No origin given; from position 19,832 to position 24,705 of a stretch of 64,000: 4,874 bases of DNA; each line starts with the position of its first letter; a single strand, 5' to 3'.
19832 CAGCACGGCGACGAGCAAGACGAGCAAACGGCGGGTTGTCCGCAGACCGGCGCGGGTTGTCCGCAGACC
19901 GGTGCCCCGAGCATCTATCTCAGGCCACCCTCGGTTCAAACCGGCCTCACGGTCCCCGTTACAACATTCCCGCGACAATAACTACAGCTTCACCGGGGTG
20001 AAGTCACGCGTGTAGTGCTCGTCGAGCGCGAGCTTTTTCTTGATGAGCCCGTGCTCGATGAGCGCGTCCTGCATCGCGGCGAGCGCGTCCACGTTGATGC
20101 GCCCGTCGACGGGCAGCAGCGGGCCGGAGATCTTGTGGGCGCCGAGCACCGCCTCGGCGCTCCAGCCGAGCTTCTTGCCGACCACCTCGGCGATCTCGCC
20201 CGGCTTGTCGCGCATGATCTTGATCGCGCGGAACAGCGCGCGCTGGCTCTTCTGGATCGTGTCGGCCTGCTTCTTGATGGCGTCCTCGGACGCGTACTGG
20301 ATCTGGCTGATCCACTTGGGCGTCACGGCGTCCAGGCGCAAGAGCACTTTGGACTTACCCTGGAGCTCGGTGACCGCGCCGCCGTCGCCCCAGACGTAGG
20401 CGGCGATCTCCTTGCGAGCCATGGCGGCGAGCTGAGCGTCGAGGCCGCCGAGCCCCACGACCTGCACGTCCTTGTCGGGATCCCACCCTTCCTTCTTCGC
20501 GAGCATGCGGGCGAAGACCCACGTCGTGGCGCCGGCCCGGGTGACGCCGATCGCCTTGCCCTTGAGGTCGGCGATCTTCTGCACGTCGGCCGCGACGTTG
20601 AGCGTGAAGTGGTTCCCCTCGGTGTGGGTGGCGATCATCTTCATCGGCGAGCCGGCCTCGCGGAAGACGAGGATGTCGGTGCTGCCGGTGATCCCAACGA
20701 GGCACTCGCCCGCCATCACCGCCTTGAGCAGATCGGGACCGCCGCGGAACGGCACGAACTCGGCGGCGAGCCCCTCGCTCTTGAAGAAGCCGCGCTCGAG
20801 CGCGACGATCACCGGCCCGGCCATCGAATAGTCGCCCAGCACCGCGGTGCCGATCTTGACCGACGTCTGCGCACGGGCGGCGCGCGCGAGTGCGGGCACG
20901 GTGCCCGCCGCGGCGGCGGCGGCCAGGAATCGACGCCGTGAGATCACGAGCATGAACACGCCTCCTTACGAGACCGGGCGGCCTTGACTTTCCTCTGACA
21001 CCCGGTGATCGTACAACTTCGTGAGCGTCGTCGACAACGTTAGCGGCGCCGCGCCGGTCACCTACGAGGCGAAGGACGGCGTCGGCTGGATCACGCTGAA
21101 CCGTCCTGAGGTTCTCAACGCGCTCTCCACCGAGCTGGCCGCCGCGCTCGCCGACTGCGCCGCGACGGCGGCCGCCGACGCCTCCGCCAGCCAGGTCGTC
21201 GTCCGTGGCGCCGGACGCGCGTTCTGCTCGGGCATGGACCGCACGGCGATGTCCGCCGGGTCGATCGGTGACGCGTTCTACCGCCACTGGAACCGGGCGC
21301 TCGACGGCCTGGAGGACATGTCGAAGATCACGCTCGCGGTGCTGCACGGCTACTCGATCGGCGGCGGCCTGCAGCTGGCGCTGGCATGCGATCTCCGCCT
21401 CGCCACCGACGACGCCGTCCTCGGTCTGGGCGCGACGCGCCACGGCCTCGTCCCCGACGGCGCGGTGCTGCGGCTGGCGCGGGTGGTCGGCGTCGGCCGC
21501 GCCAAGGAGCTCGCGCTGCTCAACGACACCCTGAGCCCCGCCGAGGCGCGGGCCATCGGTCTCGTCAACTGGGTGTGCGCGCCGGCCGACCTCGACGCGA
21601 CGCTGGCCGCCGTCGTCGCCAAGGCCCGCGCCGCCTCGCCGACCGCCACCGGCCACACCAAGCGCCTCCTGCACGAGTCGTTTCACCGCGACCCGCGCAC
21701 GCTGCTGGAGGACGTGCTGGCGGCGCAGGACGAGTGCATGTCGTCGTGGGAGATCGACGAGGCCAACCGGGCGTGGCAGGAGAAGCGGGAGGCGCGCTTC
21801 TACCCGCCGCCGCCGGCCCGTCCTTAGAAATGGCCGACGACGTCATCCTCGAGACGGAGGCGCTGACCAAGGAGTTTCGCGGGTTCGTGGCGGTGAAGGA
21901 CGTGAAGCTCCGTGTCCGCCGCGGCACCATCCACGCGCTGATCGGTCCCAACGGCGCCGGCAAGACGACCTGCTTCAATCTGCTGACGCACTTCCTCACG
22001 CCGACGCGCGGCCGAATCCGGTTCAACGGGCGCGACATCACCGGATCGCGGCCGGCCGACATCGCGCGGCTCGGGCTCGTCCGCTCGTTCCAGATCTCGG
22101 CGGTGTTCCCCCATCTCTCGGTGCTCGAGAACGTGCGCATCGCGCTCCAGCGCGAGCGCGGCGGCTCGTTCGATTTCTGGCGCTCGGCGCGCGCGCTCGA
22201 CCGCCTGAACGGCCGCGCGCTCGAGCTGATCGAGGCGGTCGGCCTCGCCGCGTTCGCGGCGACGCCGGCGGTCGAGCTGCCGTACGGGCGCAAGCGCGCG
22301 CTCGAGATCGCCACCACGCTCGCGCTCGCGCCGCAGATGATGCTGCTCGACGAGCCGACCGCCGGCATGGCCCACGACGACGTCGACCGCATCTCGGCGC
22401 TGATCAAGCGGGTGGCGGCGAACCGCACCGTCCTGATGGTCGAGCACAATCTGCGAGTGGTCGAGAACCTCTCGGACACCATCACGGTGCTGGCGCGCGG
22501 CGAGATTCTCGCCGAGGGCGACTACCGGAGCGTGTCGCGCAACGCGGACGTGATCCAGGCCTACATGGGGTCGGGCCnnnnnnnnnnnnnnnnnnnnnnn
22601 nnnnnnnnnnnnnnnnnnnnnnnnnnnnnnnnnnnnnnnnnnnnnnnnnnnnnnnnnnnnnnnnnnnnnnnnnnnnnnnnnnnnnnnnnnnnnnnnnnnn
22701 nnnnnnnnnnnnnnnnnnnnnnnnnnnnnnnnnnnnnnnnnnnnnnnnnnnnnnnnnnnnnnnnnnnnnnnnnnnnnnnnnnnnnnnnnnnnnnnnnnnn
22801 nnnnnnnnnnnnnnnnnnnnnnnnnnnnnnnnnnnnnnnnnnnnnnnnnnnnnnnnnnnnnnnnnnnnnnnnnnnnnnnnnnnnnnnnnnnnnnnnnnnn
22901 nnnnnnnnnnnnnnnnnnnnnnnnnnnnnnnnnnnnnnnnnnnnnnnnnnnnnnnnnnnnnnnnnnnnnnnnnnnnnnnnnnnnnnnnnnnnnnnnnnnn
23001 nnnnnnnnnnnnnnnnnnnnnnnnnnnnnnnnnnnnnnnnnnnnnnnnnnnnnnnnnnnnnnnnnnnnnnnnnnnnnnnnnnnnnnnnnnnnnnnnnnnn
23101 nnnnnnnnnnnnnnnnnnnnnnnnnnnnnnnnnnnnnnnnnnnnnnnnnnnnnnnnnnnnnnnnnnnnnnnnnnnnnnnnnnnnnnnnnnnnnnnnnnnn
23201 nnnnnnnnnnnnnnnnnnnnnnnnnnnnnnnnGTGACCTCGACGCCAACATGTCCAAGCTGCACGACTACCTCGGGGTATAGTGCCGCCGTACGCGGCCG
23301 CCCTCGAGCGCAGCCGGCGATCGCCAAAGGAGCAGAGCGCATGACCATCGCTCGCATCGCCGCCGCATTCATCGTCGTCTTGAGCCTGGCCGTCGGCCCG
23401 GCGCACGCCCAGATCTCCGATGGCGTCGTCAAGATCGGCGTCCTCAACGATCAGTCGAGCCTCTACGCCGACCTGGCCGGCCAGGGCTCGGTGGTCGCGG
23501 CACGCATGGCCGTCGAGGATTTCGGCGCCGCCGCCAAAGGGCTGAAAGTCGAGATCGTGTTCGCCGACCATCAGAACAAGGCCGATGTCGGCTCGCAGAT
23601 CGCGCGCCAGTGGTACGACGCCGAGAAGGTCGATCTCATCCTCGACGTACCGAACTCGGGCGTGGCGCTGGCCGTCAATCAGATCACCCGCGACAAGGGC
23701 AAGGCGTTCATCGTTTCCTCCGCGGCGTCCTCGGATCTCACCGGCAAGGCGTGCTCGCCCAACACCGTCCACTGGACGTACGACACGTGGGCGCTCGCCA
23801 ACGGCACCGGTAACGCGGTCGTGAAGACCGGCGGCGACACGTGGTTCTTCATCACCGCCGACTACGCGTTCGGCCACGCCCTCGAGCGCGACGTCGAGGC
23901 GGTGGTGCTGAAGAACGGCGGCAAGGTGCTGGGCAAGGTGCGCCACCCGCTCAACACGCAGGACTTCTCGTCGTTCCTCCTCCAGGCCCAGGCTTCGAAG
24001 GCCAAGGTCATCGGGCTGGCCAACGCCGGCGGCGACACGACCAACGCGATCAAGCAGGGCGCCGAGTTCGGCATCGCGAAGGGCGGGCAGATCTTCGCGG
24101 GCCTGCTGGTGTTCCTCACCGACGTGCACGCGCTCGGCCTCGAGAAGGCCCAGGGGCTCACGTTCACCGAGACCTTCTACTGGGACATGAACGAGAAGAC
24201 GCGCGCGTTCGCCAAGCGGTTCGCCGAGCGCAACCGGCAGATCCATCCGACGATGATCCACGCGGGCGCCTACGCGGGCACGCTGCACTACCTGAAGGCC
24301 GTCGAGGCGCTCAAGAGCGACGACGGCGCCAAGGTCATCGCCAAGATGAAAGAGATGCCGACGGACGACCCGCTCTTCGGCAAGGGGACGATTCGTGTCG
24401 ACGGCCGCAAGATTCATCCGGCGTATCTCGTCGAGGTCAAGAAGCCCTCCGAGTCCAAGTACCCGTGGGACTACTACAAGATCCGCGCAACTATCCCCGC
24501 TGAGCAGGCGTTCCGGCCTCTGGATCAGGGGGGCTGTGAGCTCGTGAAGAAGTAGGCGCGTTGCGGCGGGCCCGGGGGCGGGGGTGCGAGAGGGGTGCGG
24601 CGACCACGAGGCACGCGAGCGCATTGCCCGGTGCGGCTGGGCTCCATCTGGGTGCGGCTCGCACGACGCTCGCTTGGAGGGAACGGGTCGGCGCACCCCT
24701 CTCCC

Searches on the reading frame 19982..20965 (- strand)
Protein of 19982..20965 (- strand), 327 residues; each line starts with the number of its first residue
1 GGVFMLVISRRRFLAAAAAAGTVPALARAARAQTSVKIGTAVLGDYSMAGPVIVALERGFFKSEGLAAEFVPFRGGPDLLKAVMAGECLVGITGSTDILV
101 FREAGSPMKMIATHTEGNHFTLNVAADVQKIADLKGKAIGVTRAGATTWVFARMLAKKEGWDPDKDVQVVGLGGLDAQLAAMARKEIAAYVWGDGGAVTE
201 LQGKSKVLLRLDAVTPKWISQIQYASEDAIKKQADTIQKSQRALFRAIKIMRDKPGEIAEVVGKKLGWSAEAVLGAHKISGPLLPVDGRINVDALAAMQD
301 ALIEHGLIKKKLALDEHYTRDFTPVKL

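Call 62: search_protein_families(library=pfam, proteins=[window:19982-20965:-], max_evalue=0.000001)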
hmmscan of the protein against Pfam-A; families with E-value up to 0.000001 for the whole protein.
window:19982-20965:- (327 aa): 2 families
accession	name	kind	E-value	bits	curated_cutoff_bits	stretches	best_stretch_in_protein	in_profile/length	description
PF09084.16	NMT1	-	7.4e-26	91.8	20.5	1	51-257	6-215/216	NMT1/THI5 like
PF13379.11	NMT1_2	-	2.8e-13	50.7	24.7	1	32-256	4-242/252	NMT1-like family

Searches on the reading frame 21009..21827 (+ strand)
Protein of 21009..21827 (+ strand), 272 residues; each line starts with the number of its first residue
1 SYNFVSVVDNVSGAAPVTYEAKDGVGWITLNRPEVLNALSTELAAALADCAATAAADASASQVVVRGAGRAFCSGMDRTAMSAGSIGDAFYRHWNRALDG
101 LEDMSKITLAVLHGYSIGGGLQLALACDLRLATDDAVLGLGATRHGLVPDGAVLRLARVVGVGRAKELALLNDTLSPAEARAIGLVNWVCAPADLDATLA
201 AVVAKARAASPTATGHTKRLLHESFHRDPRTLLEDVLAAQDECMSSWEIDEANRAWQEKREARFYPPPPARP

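Call 62: search_protein_families(library=pfam, proteins=[window:21009-21827:+], max_evalue=0.000001)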
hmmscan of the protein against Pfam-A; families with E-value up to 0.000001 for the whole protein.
window:21009-21827:+ (272 aa): 2 families
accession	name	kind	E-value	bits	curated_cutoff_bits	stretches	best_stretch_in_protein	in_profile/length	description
PF00378.25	ECH_1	-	3.4e-42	144.9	27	1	21-264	2-248/251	Enoyl-CoA hydratase/isomerase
PF16113.10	ECH_2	-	1.9e-28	100.4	27.2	1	25-258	1-240/335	Enoyl-CoA hydratase/isomerase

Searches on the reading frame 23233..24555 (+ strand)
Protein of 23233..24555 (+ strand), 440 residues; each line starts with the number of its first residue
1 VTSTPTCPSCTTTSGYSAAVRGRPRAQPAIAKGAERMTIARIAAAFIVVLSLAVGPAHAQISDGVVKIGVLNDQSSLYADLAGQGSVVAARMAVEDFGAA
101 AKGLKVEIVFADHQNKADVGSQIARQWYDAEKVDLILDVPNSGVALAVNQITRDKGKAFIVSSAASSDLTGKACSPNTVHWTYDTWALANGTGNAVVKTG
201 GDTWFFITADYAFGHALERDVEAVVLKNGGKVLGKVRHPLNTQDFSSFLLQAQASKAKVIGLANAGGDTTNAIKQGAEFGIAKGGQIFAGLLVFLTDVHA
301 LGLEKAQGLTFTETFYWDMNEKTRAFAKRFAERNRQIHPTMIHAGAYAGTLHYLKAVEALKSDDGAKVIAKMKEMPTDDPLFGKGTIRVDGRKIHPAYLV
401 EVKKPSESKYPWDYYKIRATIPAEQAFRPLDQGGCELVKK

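Call 9: search_protein_families(library=pfam, proteins=[window:23233-24555:+], max_evalue=0.00001)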
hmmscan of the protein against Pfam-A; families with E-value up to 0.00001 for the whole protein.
window:23233-24555:+ (440 aa): 3 families
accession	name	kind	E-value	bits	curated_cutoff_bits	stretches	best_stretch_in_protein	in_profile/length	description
PF13458.12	Peripla_BP_6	-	3.4e-108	362.8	31.7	1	66-403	2-339/343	Periplasmic binding protein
PF13433.12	Peripla_BP_5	-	2.7e-15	56.8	27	1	66-402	1-333/363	Periplasmic binding protein domain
PF01094.35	ANF_receptor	-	4.7e-07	29.6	25.4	1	89-367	5-298/353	Receptor family ligand binding region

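Call 10: search_protein_families(library=ncbifam, proteins=[window:23233-24555:+], max_evalue=1e-10)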
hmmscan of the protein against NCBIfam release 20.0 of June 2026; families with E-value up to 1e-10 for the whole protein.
window:23233-24555:+ (440 aa): 1 family
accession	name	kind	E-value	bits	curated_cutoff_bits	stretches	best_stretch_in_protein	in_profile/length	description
TIGR03669.1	urea_ABC_arch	equivalog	4.8e-13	48.8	494.8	1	66-404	1-335/375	urea ABC transporter substrate-binding protein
